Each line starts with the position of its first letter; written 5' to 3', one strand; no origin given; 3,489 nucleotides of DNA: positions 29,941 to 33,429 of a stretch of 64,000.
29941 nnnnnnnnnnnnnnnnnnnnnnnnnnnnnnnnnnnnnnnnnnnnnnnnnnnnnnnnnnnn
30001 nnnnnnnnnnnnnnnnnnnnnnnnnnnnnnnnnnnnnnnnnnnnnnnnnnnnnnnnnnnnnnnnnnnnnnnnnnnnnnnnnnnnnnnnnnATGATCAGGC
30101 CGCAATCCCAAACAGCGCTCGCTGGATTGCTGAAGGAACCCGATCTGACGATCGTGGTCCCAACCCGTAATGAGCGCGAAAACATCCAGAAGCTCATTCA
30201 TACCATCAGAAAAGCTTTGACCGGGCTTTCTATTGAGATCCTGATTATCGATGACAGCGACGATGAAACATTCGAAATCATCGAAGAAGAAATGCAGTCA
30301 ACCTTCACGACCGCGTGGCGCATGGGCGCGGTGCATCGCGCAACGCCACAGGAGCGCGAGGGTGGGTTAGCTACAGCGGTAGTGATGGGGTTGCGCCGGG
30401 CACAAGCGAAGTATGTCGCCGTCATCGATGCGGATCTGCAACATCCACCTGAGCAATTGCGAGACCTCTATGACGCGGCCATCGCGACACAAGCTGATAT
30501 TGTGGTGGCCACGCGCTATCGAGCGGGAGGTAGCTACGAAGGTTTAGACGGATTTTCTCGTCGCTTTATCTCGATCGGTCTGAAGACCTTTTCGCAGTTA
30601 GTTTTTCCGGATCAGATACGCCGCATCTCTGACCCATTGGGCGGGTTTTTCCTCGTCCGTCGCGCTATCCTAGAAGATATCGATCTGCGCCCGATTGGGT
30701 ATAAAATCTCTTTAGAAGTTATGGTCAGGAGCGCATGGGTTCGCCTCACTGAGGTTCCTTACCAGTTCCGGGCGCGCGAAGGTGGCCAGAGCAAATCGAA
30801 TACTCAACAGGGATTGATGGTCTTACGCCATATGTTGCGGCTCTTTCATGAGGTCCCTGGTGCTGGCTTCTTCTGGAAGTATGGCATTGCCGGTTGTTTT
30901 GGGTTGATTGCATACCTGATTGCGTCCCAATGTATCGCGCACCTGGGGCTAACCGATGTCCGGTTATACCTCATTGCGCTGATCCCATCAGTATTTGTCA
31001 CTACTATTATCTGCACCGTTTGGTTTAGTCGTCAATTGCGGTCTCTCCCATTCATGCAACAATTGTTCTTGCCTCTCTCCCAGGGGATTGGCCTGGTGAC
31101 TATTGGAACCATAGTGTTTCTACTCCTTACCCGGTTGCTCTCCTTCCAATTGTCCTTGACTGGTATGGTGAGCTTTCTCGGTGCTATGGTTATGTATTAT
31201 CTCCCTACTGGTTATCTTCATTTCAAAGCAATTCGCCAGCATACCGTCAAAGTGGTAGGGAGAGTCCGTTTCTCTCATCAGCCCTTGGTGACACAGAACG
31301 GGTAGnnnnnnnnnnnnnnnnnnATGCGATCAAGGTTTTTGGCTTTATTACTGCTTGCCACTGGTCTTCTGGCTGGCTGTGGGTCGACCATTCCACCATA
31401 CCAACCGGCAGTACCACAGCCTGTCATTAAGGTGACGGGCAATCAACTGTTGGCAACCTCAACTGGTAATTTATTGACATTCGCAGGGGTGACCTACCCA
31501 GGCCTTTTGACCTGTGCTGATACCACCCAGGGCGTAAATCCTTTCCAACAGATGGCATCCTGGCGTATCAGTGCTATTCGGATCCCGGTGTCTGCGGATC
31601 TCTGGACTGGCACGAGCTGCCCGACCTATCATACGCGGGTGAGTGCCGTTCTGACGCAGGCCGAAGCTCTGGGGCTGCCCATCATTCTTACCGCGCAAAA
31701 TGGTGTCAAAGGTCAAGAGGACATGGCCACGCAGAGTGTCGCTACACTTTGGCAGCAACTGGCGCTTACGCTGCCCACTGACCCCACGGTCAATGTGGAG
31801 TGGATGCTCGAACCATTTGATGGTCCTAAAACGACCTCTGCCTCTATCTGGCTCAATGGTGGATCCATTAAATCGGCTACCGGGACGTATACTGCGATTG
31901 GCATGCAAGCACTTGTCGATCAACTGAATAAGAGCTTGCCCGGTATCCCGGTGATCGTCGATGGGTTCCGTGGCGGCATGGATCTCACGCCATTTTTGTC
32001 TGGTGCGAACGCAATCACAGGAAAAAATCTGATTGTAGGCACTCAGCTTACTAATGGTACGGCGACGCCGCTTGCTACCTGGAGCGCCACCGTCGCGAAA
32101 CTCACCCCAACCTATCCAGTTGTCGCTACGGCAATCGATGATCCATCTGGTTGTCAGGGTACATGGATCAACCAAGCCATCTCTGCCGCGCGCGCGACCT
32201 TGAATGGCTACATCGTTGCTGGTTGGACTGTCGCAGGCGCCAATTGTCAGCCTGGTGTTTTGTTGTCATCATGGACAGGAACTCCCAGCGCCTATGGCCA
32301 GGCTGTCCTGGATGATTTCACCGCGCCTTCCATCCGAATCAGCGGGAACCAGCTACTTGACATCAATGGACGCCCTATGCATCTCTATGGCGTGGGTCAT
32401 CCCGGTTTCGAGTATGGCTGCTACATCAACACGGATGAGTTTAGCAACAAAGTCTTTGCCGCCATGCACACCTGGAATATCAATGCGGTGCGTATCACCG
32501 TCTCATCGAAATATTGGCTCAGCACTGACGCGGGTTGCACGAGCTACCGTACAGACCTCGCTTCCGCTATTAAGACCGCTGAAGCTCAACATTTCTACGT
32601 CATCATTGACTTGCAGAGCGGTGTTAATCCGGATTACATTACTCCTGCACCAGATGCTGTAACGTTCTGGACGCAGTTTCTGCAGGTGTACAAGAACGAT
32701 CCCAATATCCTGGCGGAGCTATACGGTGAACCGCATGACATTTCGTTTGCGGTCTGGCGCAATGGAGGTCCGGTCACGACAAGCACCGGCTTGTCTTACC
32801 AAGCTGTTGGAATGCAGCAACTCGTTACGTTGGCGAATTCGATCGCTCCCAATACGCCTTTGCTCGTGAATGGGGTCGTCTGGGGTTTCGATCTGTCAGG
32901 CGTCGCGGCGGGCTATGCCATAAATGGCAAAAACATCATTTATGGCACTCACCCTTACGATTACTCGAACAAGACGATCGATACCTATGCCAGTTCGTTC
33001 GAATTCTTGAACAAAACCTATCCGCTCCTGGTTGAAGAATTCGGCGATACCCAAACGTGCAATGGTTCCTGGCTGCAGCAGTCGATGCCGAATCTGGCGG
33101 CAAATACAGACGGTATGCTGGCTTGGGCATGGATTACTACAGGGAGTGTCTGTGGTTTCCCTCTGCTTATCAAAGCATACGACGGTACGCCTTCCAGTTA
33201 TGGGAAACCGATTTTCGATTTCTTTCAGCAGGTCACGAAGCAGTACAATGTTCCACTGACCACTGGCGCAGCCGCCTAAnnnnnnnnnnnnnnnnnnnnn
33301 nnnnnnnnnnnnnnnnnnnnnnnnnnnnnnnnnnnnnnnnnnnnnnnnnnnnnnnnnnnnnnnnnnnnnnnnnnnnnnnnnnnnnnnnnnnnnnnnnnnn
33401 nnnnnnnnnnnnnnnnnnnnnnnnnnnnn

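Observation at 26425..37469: AT-richer 11-kb glycan island: processive GT2 synthase, GT-C/polyprenyl-P-sugar synthase pair and three glycosidase-like proteins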

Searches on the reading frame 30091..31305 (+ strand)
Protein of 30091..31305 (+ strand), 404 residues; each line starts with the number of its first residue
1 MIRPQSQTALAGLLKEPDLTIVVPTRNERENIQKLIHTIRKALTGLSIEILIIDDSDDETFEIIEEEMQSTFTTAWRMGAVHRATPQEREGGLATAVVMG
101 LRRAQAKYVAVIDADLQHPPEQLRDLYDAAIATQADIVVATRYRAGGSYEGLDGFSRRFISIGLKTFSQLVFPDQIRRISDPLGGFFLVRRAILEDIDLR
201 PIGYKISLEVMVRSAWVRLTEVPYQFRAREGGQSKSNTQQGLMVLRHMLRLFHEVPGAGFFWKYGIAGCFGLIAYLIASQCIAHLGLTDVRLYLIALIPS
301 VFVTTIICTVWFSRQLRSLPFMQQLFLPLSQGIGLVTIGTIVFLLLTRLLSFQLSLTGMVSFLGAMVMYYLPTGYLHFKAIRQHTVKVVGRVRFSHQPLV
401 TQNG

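Call 5: search_protein_families(library=pfam, proteins=[window:30091-31305:+], max_evalue=0.01)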
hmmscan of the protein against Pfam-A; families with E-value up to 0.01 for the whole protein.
window:30091-31305:+ (404 aa): 4 families
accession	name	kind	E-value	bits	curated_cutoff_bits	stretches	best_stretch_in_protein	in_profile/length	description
PF00535.33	Glycos_transf_2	-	8.6e-27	94.6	23.3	1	20-197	1-167/168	Glycosyl transferase family 2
PF13506.12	Glyco_transf_21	-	2.5e-05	24.2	21.7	1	97-197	22-117/174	Glycosyl transferase family 21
PF12804.13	NTP_transf_3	-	0.0011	19.5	27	1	81-142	60-123/160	MobA-like NTP transferase domain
PF13641.12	Glyco_tranf_2_3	-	0.0013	19.2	27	1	17-198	1-175/230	Glycosyltransferase like family 2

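Call 6: search_protein_families(library=ncbifam, proteins=[window:30091-31305:+], max_evalue=0.01)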
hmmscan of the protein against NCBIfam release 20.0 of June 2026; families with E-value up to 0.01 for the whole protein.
window:30091-31305:+ (404 aa): 18 families
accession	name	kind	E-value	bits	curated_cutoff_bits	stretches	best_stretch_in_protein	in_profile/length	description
TIGR04182.1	glyco_TIGR04182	equivalog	1.2e-14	54.5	325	1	18-307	1-270/293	S-layer glycoprotein N-glycosyltransferase AglJ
NF047588.1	GlcsyltransPgfSStrep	equivalog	2.1e-12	46.9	500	1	19-256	3-225/308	glycosyltransferase PgfS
TIGR03469.1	HpnB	hypoth_equivalog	2.3e-12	46.7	379.25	1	12-197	39-226/386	hopene-associated glycosyltransferase HpnB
NF010496.0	PRK13915.1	equivalog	6.3e-10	38.6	262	1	15-212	29-224/307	glucosyl-3-phosphoglycerate synthase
NF007986.1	PRK10714.1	equivalog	8.8e-09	34.8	529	1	19-142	8-126/316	undecaprenyl-phosphate 4-deoxy-4-formamido-L-arabinose transferase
TIGR03937.1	PgaC_IcaA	equivalog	1.1e-08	34.4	422.3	1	14-115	42-135/407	poly-beta-1,6-N-acetyl-D-glucosamine synthase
TIGR03965.1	mycofact_glyco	equivalog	1.9e-08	33.7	280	1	16-128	73-177/467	mycofactocin biosynthesis glycosyltransferase MftF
TIGR04283.1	glyco_like_mftF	equivalog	2.5e-08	33.8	182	1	19-149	1-115/221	TIGR04283 family arsenosugar biosynthesis glycosyltransferase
NF007482.0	PRK10073.1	equivalog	7e-08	31.8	423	1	16-138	5-118/334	glycosyltransferase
NF047683.1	TeichurnBiosyTuaG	equivalog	8.2e-08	32.2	400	1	15-124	4-105/252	teichuronic acid biosynthesis protein TuaG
NF041391.1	DPhHxTase_Halo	equivalog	9.8e-08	31.2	375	1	25-251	3-208/213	dolichyl-phosphate hexose transferase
NF038302.1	EPS_HpsE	equivalog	1.3e-07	30.9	300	1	18-116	2-97/307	hormogonium polysaccharide biosynthesis glycosyltransferase HpsE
NF058614.1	PPMAGASynPpgS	equivalog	3.7e-07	29.8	370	1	18-235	1-205/226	polyprenyl-phospho-N-acetylgalactosaminyl synthase PpgS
NF041875.1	EPS_EpsD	equivalog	1.3e-05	24.8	370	1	19-131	1-105/325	exopolysaccharide biosynthesis glycosyltransferase EpsD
NF053846.1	glyco_with_XrtP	equivalog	1.7e-05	23.7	520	1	14-92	38-111/440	XrtP-associated glycosyltransferase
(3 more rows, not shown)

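Call 40: search_solved_structures(query=window:30091-31305:+, max_evalue=0.001)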
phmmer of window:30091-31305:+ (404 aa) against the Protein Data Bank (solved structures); distinct sequences matched with E-value up to 0.001: 11.
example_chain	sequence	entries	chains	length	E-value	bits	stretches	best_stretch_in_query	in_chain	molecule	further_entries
5mlz_A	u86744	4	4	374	4.4e-45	157.6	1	19-361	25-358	Dolichol monophosphate mannose synthase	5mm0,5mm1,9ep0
5eke_A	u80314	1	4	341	3.2e-08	36.3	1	18-148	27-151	Uncharacterized glycosyltransferase sll0501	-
5ekp_C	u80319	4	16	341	3.3e-08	36.3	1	18-148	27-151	Uncharacterized glycosyltransferase sll0501 | Glycosyltransferase sll0501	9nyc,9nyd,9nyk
9nye_A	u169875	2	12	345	3.4e-08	36.2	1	18-148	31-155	Glycosyltransferase sll0501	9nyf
9bhc_C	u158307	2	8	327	2.3e-06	30.2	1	19-144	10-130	Undecaprenyl-phosphate 4-deoxy-4-formamido-L-arabinose transferase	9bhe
8vxh_A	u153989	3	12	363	3e-06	29.8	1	19-235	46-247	Undecaprenyl-phosphate 4-deoxy-4-formamido-L-arabinose transferase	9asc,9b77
9hwj_A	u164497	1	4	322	4.5e-06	29.2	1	19-139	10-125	Undecaprenyl-phosphate 4-deoxy-4-formamido-L-arabinose transferase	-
7pdo_A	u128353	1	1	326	0.00013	24.4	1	18-212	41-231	Glucosyl-3-phosphoglycerate synthase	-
7p5l_A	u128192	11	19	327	0.00014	24.4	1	18-212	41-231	Glucosyl-3-phosphoglycerate synthase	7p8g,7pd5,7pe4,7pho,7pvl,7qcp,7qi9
2z87_A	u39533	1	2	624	0.00055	22.4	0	18-128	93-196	Chondroitin synthase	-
2z86_A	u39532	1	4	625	0.00055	22.4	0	18-128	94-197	Chondroitin synthase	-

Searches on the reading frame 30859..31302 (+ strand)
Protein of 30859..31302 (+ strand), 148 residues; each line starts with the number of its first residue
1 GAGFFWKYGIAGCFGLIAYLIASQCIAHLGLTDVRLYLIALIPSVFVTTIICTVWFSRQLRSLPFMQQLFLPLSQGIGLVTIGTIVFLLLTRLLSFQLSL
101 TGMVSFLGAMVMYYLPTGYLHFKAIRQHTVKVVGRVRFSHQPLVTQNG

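Call 41: search_protein_families(library=pfam, proteins=[window:30859-31302:+], max_evalue=1)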
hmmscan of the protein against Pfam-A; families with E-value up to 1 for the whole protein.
seq(148 aa): 1 family
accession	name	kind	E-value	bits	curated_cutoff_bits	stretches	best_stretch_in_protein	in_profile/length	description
PF04138.20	GtrA_DPMS_TM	-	0.00088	19.9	26.1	1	78-135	8-64/117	GtrA/DPMS, transmembrane domain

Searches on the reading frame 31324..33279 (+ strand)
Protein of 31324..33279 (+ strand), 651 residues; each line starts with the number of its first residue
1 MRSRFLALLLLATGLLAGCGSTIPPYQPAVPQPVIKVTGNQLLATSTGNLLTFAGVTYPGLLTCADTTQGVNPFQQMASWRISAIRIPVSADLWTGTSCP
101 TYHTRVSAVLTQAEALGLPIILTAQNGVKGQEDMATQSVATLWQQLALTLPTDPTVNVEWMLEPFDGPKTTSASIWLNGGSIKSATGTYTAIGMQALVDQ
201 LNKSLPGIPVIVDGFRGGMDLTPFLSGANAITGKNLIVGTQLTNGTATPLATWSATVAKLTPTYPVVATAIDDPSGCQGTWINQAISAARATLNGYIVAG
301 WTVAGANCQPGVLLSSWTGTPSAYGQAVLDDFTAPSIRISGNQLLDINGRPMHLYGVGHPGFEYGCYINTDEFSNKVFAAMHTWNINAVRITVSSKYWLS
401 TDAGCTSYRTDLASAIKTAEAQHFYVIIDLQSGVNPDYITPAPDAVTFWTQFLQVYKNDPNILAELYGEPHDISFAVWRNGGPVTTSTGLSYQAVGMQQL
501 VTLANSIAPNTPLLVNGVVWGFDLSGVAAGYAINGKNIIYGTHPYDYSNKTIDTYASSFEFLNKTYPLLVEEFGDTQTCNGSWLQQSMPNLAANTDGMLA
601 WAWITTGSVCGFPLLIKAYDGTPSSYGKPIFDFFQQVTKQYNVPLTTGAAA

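Call 5: search_protein_families(library=pfam, proteins=[window:31324-33279:+], max_evalue=0.01)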
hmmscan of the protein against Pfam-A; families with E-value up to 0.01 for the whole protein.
window:31324-33279:+ (651 aa): 1 family
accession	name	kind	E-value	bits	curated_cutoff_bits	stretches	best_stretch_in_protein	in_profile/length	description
PF00150.24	Cellulase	-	1.9e-27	96.9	23.5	2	346-604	2-269/272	Cellulase (glycosyl hydrolase family 5)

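Call 6: search_protein_families(library=ncbifam, proteins=[window:31324-33279:+], max_evalue=0.01)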
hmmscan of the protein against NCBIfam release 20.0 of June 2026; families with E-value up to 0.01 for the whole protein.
window:31324-33279:+ (651 aa): 0 families

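Call 35: search_solved_structures(query=window:31324-33279:+, max_evalue=0.001)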
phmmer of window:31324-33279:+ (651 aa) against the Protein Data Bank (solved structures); distinct sequences matched with E-value up to 0.001: 18.
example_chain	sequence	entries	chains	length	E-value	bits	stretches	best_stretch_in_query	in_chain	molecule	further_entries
4hty_A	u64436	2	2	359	1.1e-11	47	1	334-577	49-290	Cellulase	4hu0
8bn7_CCC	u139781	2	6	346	3.6e-11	45.3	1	333-575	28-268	Cellulase, putative, cel5C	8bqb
2cks_A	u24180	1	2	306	5.8e-10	41.3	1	337-582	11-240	ENDOGLUCANASE E-5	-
2ckr_A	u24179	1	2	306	1.5e-09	40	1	337-582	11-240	ENDOGLUCANASE E-5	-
6gjf_A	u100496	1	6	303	9.5e-09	37.3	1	336-602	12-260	ENDOGLUCANASE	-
4xzw_A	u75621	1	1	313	5.8e-08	34.7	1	337-601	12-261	endo-glucanase chimera C10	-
3pzt_A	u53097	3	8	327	1.4e-07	33.5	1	337-594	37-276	Endoglucanase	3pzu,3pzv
5a8m_A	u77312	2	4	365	2.8e-07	32.5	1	332-577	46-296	PUTATIVE RETAINING B-GLYCOSIDASE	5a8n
5a8o_A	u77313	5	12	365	4.7e-07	31.7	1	332-551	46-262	PUTATIVE RETAINING B-GLYCOSIDASE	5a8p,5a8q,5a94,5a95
5wh8_A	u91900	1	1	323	8.8e-06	27.5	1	337-580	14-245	Putative carbohydrate-active enzyme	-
9wcc_A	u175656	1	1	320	3.5e-05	25.6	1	333-589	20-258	AABGIC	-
1h11_A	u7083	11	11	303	0.00011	23.9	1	337-549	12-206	ENDOGLUCANASE 5A | ENDOGLUCANASE B | PROTEIN (ENDOGLUCANASE)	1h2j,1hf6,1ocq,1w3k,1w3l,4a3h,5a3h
1e5j_A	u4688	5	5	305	0.00011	23.9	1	337-549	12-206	ENDOGLUCANASE 5A | ENDOGLUCANASE B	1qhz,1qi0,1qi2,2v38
1a3h_A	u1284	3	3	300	0.00012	23.8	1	337-549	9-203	ENDOGLUCANASE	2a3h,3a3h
1h5v_A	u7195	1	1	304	0.00013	23.7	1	337-549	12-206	ENDOGLUCANASE 5A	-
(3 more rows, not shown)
